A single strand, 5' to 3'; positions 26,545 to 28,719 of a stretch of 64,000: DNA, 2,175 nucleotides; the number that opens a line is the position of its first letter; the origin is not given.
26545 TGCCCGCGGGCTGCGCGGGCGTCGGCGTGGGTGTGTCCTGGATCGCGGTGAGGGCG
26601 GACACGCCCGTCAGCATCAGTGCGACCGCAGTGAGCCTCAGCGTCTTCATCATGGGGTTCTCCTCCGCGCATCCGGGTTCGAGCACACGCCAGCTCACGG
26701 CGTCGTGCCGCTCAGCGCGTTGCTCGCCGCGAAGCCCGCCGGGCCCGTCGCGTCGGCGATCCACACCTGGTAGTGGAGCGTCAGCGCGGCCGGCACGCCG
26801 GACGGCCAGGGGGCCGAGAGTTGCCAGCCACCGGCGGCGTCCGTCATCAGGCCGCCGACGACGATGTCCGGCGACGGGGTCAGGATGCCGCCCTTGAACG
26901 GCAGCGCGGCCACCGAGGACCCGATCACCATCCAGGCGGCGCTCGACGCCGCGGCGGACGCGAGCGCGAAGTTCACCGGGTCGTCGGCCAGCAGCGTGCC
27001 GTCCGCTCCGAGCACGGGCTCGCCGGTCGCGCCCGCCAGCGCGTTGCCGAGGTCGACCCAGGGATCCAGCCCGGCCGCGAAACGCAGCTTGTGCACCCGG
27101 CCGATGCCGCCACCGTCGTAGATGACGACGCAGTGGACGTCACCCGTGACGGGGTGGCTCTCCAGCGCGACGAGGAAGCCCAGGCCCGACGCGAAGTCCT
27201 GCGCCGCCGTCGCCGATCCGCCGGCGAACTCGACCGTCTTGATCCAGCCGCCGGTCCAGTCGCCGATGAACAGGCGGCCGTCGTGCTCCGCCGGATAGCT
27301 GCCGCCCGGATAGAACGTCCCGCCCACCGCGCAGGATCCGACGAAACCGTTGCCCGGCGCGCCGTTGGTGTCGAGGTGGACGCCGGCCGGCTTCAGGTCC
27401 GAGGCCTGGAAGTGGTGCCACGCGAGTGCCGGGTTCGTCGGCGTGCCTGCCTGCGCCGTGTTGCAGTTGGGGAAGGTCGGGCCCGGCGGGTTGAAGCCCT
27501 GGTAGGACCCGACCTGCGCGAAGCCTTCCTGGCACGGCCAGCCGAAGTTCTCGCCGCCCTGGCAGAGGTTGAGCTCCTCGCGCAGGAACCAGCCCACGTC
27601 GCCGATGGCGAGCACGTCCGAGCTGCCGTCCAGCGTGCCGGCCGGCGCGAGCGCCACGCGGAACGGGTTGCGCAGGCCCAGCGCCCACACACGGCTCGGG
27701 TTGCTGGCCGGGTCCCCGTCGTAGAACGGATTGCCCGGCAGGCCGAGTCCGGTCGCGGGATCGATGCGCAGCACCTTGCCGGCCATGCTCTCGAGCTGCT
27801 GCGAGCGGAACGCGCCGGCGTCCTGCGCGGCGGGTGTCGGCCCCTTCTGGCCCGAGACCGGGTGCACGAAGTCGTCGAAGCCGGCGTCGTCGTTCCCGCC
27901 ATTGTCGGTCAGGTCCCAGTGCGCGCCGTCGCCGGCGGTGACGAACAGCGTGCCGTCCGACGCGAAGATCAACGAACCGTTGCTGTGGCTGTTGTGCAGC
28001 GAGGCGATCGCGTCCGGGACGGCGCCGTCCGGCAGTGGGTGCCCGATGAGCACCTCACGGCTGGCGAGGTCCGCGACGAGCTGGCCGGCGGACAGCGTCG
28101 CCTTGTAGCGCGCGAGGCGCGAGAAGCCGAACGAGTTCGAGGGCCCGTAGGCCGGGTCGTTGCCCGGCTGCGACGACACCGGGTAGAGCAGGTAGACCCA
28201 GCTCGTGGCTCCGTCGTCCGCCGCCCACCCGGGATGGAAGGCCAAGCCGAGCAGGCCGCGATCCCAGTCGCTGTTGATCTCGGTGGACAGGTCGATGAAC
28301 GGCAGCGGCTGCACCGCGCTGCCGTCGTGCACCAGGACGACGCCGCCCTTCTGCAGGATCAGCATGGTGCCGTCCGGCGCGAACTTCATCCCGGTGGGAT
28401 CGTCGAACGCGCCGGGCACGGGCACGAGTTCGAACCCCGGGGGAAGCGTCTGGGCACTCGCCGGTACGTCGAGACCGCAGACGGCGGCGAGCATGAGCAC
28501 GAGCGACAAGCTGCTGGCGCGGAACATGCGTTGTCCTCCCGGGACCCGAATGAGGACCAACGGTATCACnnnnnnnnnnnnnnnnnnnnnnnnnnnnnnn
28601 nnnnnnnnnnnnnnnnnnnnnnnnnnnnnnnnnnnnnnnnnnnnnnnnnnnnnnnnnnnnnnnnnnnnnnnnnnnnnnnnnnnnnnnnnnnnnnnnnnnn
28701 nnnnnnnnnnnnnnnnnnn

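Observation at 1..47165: An unnamed ~70-90-aa C-terminal module tags seven otherwise unrelated envelope/secreted proteins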

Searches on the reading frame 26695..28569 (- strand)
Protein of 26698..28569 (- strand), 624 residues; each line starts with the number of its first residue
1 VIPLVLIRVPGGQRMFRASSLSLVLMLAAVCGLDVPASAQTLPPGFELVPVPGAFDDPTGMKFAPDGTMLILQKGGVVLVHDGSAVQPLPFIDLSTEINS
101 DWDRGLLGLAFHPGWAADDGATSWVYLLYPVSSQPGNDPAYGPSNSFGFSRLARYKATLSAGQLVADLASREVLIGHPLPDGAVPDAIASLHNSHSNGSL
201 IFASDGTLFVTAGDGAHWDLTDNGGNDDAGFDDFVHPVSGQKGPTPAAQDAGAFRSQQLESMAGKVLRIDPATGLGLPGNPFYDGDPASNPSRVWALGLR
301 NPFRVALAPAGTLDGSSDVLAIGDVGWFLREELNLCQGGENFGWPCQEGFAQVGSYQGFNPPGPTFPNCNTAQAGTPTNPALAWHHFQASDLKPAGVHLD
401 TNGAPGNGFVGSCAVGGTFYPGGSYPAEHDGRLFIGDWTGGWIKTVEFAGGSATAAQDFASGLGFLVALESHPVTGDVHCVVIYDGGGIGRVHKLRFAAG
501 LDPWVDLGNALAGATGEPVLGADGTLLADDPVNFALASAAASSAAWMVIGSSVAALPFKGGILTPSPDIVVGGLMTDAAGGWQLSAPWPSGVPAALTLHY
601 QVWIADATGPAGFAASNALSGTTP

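Call 4: search_protein_families(library=pfam, proteins=[window:26698-28569:-], max_evalue=0.1)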
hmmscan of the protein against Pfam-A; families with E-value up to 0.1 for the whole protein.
window:26698-28569:- (624 aa): 1 family
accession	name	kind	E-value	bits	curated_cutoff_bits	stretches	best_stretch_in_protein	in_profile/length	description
PF07995.17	GSDH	-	4e-22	79.4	25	2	255-348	139-223/332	Glucose / Sorbosone dehydrogenase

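Call 5: search_protein_families(library=ncbifam, proteins=[window:26698-28569:-], max_evalue=0.1)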
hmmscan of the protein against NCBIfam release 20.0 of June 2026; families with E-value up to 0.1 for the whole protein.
window:26698-28569:- (624 aa): 2 families
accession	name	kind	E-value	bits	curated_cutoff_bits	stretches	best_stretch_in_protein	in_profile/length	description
TIGR03606.1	non_repeat_PQQ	subfamily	3e-14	52.7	434.55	1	55-358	29-281/454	glucose/sorbosone family PQQ-dependent dehydrogenase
TIGR02604.1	Piru_Ver_Nterm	subfamily_domain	0.013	14.9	122.2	0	410-445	259-296/367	PVC-type heme-binding CxxCH protein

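Call 35: find_encoding_contigs(protein=window:26695-28527:-, flank=3000, max_places=3)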
Protein window:26695-28527:- (610 aa): 1 contig read that carries it; 1 place shown.
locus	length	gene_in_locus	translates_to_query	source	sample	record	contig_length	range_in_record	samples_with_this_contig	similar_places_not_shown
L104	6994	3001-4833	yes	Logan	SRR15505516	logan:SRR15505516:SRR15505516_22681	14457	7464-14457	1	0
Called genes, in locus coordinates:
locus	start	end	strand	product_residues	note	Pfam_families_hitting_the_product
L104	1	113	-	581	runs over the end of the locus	-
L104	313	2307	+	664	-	PF00069:Pkinase, PF01636:APH (weak), PF07714:PK_Tyr_Ser-Thr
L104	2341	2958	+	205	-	PF07638:Sigma70_ECF (weak), PF04542:Sigma70_r2 (weak)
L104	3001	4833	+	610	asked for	PF07995:GSDH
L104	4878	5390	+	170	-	-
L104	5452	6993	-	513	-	?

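Call 52: list_cluster_members(proteins=[P0045, P0055, P0071, P0012, P0018, window:26695-28527:-])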
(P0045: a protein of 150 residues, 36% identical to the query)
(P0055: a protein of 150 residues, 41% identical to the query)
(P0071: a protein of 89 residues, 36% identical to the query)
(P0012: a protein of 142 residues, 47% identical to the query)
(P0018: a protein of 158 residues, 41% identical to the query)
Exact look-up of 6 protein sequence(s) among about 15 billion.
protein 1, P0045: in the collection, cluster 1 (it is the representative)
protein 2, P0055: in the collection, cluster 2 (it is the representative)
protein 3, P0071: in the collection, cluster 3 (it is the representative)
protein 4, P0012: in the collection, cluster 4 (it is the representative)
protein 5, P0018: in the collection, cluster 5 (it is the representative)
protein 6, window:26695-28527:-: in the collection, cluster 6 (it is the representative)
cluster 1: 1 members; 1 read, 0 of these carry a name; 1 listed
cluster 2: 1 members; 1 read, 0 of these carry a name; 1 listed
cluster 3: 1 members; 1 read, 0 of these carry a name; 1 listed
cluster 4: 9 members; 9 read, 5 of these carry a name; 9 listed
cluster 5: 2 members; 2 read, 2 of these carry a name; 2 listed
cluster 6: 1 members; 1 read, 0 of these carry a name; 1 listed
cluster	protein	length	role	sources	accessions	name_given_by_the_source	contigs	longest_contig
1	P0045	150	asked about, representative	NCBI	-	-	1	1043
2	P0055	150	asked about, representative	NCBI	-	-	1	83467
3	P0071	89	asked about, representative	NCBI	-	-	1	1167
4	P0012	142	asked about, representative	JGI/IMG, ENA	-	hypothetical protein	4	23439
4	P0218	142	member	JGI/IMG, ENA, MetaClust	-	hypothetical protein | \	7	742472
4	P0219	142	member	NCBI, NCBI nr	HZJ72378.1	MAG TPA: hypothetical protein VFF36_15700 [Planctomycetota bacterium] | hypothetical protein [Planctomycetota bacterium]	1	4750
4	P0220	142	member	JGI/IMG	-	hypothetical protein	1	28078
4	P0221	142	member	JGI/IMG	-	hypothetical protein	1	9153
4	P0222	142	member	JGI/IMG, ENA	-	-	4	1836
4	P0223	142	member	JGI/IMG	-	-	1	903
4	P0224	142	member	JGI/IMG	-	-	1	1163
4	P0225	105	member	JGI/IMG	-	-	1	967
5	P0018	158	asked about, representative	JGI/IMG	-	hypothetical protein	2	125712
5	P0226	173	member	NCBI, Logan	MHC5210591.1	MAG: hypothetical protein ACYTG2_07730 [Planctomycetota bacterium]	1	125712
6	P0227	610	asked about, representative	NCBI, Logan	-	-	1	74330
